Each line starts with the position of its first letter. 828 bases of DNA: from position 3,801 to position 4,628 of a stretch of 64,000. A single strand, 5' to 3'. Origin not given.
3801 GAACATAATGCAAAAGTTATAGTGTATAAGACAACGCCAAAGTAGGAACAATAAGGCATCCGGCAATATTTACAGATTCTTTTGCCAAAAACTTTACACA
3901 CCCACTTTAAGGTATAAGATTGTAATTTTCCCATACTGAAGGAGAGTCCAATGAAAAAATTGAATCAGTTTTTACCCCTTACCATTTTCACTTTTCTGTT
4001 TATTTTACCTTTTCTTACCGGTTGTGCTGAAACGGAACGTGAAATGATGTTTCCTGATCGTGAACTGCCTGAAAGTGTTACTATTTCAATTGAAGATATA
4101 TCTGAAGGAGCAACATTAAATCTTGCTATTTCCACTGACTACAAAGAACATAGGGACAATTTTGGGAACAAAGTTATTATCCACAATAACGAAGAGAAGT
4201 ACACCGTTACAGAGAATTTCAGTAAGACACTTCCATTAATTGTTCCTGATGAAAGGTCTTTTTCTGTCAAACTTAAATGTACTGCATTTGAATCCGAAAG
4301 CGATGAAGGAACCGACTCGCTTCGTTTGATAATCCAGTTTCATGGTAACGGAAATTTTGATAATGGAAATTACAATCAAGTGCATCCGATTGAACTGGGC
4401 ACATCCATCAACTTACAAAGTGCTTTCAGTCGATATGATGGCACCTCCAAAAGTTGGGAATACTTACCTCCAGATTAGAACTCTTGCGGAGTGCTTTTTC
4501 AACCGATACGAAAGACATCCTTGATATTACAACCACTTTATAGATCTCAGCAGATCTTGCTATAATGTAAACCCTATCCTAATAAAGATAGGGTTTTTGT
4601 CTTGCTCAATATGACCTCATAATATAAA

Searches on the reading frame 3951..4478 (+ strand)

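Call 57: search_protein_families(library=pfam, proteins=[window:3951-4478:+], max_evalue=0.01)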
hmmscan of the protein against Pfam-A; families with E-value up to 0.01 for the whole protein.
window:3951-4478:+ (175 aa): 1 family
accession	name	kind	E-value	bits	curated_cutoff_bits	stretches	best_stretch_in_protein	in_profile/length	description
PF18647.6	Fungal_lectin_2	-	0.0084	17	26.5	0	63-129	12-76/102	Alpha-galactosyl-binding fungal lectin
